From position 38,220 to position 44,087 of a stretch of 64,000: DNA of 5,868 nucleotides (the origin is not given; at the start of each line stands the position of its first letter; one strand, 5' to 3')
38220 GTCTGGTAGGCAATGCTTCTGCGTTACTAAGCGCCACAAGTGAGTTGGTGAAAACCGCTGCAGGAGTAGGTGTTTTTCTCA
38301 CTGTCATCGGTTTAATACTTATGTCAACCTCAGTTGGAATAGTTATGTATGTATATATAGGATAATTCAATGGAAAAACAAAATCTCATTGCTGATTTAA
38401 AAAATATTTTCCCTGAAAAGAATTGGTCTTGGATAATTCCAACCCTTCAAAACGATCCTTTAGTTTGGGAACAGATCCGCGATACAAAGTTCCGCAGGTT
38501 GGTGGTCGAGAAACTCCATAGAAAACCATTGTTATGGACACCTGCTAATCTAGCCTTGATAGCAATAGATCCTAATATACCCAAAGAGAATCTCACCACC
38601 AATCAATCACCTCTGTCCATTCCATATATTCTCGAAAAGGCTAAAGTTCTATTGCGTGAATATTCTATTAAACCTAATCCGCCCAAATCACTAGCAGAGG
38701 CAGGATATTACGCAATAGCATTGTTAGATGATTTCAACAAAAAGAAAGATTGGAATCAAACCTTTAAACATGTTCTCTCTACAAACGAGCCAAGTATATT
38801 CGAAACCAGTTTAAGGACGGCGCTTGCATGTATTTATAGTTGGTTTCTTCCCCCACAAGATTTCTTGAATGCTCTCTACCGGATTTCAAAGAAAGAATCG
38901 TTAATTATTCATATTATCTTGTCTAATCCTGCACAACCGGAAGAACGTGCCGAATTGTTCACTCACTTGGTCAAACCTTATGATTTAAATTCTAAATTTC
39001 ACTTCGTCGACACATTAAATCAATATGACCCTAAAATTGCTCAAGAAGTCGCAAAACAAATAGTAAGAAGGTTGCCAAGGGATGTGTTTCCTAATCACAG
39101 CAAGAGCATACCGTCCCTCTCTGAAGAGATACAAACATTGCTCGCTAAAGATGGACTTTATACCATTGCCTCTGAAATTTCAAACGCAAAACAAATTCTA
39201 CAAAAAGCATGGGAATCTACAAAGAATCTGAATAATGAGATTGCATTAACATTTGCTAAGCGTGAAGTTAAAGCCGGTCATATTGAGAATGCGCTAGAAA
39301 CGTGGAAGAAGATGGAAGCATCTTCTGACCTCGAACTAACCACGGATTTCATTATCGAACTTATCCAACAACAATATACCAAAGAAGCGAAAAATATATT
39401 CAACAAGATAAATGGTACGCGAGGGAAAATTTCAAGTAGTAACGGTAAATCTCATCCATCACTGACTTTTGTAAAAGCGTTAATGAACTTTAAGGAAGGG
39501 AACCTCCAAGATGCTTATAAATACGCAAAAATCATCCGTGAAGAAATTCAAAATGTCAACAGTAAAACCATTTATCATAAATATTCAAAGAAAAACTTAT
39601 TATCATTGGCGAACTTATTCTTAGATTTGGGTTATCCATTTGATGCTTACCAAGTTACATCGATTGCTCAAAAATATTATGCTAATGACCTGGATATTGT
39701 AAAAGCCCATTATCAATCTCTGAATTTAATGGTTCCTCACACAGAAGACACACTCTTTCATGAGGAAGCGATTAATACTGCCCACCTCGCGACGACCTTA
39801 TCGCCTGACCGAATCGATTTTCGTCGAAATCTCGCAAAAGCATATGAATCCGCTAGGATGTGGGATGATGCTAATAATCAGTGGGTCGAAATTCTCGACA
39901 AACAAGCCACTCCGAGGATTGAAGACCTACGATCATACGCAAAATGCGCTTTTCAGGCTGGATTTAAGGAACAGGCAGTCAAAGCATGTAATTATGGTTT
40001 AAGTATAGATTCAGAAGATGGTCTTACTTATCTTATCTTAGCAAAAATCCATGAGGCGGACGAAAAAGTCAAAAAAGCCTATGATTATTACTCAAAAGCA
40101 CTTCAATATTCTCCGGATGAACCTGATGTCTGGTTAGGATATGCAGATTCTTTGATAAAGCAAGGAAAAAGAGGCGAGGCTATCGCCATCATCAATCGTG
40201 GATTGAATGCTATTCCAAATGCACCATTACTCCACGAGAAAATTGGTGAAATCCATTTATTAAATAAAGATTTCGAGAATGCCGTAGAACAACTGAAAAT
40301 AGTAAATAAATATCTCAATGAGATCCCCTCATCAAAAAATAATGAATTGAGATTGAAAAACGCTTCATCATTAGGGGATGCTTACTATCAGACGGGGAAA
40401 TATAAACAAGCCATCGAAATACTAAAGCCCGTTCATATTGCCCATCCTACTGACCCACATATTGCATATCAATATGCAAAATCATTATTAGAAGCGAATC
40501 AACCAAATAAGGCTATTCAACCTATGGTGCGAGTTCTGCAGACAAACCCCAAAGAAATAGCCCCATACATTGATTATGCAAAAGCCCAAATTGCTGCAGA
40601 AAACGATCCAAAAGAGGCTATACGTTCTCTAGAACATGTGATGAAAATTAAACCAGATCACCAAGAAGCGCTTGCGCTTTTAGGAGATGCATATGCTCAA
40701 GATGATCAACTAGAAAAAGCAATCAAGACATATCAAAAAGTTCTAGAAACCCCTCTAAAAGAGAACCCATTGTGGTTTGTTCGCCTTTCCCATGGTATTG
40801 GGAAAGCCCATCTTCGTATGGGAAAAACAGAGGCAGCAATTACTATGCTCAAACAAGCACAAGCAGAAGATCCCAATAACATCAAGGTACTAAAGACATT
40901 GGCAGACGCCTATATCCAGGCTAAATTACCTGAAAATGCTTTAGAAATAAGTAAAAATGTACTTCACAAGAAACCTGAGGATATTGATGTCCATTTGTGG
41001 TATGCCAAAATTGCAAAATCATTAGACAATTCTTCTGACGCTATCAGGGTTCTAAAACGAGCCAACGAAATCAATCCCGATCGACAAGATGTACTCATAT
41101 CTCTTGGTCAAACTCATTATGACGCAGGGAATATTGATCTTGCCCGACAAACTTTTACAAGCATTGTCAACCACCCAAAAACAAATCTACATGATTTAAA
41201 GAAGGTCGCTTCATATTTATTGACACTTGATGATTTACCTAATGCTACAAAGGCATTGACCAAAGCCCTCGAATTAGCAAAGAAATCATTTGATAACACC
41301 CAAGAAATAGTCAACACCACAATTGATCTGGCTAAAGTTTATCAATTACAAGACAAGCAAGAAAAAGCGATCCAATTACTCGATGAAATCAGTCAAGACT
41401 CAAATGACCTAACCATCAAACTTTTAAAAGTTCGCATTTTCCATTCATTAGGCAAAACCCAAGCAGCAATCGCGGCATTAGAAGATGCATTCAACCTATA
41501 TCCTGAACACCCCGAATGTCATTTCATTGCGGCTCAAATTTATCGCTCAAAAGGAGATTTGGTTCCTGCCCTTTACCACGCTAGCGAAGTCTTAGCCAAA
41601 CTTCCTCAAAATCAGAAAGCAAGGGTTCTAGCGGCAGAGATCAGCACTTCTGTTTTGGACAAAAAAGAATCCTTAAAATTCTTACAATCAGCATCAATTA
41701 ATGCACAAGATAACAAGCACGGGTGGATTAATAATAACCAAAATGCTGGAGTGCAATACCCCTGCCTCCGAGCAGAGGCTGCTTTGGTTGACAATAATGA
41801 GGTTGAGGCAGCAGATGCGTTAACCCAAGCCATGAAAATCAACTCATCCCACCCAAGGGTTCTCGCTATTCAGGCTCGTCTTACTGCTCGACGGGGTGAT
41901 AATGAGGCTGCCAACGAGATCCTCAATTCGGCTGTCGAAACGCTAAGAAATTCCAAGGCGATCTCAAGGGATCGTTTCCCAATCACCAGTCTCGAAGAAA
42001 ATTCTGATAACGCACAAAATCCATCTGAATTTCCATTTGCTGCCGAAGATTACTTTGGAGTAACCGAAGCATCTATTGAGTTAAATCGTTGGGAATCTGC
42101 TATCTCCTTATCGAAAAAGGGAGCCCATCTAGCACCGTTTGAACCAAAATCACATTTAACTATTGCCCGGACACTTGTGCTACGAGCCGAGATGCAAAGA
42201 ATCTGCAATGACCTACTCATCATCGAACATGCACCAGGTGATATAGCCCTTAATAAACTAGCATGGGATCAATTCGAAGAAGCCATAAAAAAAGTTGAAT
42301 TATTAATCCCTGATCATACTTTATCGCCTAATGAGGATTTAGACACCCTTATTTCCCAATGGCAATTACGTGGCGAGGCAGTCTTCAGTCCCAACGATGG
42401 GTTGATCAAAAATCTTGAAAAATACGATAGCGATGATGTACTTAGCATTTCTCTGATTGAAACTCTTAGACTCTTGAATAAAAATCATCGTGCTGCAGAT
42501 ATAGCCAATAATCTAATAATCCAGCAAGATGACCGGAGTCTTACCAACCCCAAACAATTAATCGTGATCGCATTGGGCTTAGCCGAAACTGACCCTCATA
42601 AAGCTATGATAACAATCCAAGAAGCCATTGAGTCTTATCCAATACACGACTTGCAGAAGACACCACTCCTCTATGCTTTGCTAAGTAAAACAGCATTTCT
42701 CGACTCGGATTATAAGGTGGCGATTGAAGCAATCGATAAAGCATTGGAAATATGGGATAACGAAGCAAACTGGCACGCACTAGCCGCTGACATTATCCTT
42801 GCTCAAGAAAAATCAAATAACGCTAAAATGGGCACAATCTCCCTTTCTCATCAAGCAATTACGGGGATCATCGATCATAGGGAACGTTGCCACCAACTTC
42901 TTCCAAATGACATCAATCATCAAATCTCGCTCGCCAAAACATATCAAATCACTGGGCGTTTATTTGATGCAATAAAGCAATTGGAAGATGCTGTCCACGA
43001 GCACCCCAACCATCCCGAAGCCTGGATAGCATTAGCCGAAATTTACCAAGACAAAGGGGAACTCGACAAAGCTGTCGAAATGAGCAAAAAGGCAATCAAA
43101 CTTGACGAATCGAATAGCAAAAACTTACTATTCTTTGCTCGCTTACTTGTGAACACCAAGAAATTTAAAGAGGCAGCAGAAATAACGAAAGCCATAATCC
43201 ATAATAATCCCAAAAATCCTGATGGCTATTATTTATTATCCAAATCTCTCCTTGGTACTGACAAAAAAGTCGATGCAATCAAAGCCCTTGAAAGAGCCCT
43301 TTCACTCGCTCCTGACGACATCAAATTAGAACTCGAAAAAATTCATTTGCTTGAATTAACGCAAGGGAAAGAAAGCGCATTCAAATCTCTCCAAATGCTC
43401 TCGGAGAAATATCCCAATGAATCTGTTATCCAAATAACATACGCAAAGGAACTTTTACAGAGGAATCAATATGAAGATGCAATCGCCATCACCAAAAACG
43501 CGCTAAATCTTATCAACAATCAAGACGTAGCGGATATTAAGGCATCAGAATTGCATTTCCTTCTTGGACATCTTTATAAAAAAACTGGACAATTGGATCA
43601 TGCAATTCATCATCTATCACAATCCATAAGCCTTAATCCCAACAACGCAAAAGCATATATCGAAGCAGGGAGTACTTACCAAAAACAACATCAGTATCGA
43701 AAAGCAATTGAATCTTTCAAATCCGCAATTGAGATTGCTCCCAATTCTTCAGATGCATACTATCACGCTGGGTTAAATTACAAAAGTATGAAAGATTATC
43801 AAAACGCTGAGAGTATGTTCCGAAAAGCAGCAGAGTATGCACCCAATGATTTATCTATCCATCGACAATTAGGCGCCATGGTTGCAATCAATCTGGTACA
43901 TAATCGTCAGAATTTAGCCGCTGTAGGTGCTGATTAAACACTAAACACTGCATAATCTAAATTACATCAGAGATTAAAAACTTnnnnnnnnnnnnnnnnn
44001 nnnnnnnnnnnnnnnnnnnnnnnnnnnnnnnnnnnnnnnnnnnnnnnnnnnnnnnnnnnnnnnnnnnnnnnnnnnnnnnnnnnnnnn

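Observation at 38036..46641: Operon of a 2-TM miniprotein, an 1855-aa TPR giant and an 885-aa TPR + gingipain-like peptidase: candidate undescribed intracellular protease system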

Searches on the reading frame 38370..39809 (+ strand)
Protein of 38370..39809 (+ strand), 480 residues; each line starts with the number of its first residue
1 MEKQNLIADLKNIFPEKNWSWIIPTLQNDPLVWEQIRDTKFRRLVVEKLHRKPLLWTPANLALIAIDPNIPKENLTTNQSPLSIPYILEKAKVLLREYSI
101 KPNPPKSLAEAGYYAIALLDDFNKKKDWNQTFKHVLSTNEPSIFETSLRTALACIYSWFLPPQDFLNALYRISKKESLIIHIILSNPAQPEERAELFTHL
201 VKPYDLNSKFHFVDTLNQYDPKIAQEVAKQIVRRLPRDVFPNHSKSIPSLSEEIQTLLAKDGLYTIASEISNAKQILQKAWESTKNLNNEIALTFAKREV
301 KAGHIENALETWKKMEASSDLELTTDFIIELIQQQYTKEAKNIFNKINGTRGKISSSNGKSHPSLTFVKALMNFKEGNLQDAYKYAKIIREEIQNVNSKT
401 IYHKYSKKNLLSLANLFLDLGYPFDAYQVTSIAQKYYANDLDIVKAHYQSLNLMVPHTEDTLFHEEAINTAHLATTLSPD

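Call 39: search_protein_families(library=pfam, proteins=[window:38370-39809:+], max_evalue=1)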
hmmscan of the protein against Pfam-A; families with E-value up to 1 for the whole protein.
window:38370-39809:+ (480 aa): 3 families
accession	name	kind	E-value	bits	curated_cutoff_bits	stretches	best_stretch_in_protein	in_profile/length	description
PF25058.1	ARM_TT21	-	0.0099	16.3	27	1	246-319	49-124/155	Tetratricopeptide repeat protein 21 ARM repeat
PF23914.1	TPR_CcmH_CycH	-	0.027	14.7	42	1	269-317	102-149/158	Cytochrome c-type biogenesis protein H TPR domain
PF23241.1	HAT_PRP39_C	-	0.13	12.8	33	1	266-319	70-123/139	PRP39 C-terminal HAT repeat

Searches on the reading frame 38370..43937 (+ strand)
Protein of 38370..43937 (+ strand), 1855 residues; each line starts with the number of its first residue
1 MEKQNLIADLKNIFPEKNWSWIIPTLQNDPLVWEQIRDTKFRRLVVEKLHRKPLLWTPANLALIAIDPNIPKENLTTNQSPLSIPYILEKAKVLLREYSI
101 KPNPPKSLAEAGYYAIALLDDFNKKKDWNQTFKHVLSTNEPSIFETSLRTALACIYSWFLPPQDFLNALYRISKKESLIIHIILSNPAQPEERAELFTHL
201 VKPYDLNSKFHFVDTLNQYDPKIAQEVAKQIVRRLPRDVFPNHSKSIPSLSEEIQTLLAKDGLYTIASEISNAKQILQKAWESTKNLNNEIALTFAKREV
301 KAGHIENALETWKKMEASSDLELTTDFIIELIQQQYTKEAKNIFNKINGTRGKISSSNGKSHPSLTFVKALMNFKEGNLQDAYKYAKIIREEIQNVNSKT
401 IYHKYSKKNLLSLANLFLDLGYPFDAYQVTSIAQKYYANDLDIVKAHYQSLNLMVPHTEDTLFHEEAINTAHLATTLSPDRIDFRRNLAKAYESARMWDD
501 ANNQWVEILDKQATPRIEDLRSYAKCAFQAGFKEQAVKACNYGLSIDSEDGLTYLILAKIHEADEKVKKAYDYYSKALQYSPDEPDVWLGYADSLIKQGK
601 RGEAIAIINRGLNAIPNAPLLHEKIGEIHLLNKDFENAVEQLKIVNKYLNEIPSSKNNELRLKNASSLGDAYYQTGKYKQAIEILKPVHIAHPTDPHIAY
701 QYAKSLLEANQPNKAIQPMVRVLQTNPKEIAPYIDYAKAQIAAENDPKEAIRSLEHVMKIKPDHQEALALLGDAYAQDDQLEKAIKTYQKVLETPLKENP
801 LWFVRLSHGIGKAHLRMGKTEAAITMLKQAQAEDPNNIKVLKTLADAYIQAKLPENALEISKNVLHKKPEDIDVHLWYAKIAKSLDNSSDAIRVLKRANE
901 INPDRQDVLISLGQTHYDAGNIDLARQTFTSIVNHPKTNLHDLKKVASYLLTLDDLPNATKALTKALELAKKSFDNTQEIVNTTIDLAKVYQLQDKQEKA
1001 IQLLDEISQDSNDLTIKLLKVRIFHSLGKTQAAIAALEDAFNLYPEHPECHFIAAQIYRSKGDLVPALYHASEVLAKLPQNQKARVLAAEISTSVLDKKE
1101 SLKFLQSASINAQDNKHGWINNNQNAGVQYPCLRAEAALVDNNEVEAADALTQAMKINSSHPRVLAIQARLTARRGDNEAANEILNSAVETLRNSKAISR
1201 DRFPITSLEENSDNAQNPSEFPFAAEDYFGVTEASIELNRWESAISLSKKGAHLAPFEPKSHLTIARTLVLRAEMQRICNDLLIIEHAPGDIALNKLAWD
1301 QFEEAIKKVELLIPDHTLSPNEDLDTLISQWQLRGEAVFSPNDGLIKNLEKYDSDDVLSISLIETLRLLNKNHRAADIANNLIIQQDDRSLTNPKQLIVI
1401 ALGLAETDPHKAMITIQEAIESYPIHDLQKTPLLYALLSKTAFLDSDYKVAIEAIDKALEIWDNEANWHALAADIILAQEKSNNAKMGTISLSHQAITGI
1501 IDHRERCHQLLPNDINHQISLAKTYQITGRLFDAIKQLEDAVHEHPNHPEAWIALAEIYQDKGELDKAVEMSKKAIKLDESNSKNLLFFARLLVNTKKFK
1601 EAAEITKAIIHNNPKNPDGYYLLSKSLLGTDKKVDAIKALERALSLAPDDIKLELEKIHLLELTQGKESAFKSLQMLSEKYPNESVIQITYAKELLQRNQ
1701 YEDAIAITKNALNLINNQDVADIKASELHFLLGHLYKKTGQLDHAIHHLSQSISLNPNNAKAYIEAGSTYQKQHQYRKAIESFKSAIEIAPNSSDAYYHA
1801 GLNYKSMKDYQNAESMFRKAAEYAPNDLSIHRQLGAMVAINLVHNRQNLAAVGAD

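Call 7: search_protein_families(library=pfam, proteins=[window:38370-43937:+], max_evalue=0.1)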
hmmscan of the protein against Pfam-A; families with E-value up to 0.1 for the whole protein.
window:38370-43937:+ (1855 aa): 41 families (the best 25 are shown)
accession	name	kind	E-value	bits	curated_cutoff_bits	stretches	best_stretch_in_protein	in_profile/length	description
PF14559.12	TPR_19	-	3.8e-83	274.2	25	11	564-622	4-62/68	Tetratricopeptide repeat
PF07719.23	TPR_2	-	1.5e-63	206.1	27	6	1727-1759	2-34/34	Tetratricopeptide repeat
PF13428.12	TPR_14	-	3.8e-58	188.3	23.5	9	1519-1558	5-44/44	Tetratricopeptide repeat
PF23914.1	TPR_CcmH_CycH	-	1.1e-54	185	42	7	1610-1719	43-155/158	Cytochrome c-type biogenesis protein H TPR domain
PF13181.12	TPR_8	-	3.8e-52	170.5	25.7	6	1550-1582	2-34/34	Tetratricopeptide repeat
PF13432.12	TPR_16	-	1e-49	166.9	32.7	7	1529-1579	11-61/65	Tetratricopeptide repeat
PF12895.13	ANAPC3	-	2.8e-47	159.3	27.2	6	1562-1643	2-82/82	Anaphase-promoting complex, cyclosome, subunit 3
PF13424.12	TPR_12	-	6.2e-43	145.3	30.1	7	1760-1823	3-74/77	Tetratricopeptide repeat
PF00515.34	TPR_1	-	5.7e-41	137.1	27.8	6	1760-1792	1-33/34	Tetratricopeptide repeat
PF13414.12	TPR_11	-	2.6e-36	123.5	26.8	2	1733-1773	1-41/42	TPR repeat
PF13431.12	TPR_17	-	4.7e-34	114.2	24.4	2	1750-1781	3-34/34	Tetratricopeptide repeat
PF13176.12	TPR_7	-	1.4e-27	93.9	27.9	2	767-797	1-31/36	Tetratricopeptide repeat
PF13174.12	TPR_6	-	8.1e-27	92.4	26.3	1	1795-1826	1-32/33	Tetratricopeptide repeat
PF25063.1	ARM_TT21_C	-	3.6e-23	83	35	4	1542-1653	88-200/209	Tetratricopeptide repeat protein 21 C-terminal ARM domain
PF13371.12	TPR_9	-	2.8e-19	69.4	35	1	1733-1796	2-65/73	Tetratricopeptide repeat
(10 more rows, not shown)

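Call 8: search_protein_families(library=ncbifam, proteins=[window:38370-43937:+], max_evalue=0.1)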
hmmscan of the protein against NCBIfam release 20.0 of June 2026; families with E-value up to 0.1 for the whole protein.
window:38370-43937:+ (1855 aa): 40 families (the best 25 are shown)
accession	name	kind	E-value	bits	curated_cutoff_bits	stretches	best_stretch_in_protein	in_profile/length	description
TIGR02917.1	PEP_TPR_lipo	equivalog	6.2e-81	272.6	312.2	6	810-1107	403-694/899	XrtA/PEP-CTERM system TPR-repeat protein PrsT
NF040959.1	MamA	equivalog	1.2e-75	253.5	200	7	1709-1838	54-183/204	magnetosome protein MamA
TIGR02521.1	type_IV_pilW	equivalog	4.8e-43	147.4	154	6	1517-1680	33-198/234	type IV pilus biogenesis/stability protein PilW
TIGR02552.1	LcrH_SycD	equivalog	5.4e-35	120.1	104.8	5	1738-1827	30-119/136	SycD/LcrH family type III secretion system chaperone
NF052415.1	T3SS_chap_SctY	equivalog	3.9e-34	117.4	70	3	811-897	13-102/106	type III secretion apparatus assembly chaperone SctY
NF033920.0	C39_PA2778_fam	equivalog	1.1e-30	107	150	5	495-613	131-252/255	PA2778 family cysteine peptidase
NF008757.0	PRK11788.1-5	equivalog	4.5e-27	95.2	363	6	1520-1712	112-309/388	lipopolysaccharide assembly protein LapB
TIGR00540.1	TPR_hemY_coli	hypoth_equivalog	3e-25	88.8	142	4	1587-1820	156-385/385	heme biosynthesis-associated TPR protein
NF008755.0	PRK11788.1-3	equivalog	4e-24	85.7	430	3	728-876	177-320/388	lipopolysaccharide assembly protein LapB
NF033762.1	social_mot_Tgl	equivalog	9.8e-24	84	225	4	1635-1820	49-230/252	social motility TPR repeat lipoprotein Tgl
TIGR02795.1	tol_pal_ybgF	equivalog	7.8e-23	81.3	90.1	4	697-793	3-104/119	tol-pal system protein YbgF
TIGR03939.1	PGA_TPR_OMP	equivalog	1.5e-22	79.7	366.65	7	1529-1725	33-228/800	poly-beta-1,6 N-acetyl-D-glucosamine export porin PgaA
NF008520.0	PRK11447.1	equivalog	1.1e-21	76.4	858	5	1630-1829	125-338/1157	cellulose synthase complex outer membrane protein BcsC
NF047371.1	FlcA_CTERM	equivalog_domain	4.6e-21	74.9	300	4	816-1084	134-383/646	periplasmic flagellar collar protein FlcA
NF052400.1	M48_BAM_BepA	equivalog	3.4e-20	72.3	570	5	657-789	300-433/483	beta-barrel assembly-enhancing protease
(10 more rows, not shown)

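Call 10: search_protein_families(library=padloc, proteins=[window:38370-43937:+], max_evalue=1)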
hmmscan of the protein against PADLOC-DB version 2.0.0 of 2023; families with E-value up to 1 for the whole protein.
window:38370-43937:+ (1855 aa): 2 families
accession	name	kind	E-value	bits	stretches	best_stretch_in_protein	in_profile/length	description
PDLC01101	PrimPol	-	1.2e-12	45.2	3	1518-1622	36-102/490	adaptation polymerase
PDLC04781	PDC-M71B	-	4.1e-09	33.7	6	1464-1602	72-203/515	-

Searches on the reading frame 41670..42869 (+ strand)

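Call 39: search_protein_families(library=pfam, proteins=[window:41670-42869:+], max_evalue=1)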
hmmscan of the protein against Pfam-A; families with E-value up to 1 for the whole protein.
window:41670-42869:+ (400 aa): 10 families
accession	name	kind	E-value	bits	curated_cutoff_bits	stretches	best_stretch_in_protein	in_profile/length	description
PF14559.12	TPR_19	-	0.00027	21.6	25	1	45-96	8-59/68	Tetratricopeptide repeat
PF23914.1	TPR_CcmH_CycH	-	0.00073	19.8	42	0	38-91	60-116/158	Cytochrome c-type biogenesis protein H TPR domain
PF07719.23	TPR_2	-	0.0056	17.2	27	0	334-361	3-30/34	Tetratricopeptide repeat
PF12895.13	ANAPC3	-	0.019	15.7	27.2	0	336-385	27-75/82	Anaphase-promoting complex, cyclosome, subunit 3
PF13428.12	TPR_14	-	0.024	15.7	23.5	0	63-97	2-36/44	Tetratricopeptide repeat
PF13424.12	TPR_12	-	0.03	15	30.1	0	338-372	9-45/77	Tetratricopeptide repeat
PF25060.1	ARM_TT21_2nd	-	0.051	13.5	27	1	337-379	227-269/270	Tetratricopeptide repeat protein 21 second ARM domain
PF25524.1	RSLD_CPSF6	-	0.081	13.6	27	1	68-102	20-54/96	CPSF6-like, RSLD domain, N-terminal region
PF25062.1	ARM_TT21_N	-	0.47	10.6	40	0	21-89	128-195/222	Tetratricopeptide repeat protein 21 N-terminal ARM repeat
PF13432.12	TPR_16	-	0.7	10.8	32.7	0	46-89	15-58/65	Tetratricopeptide repeat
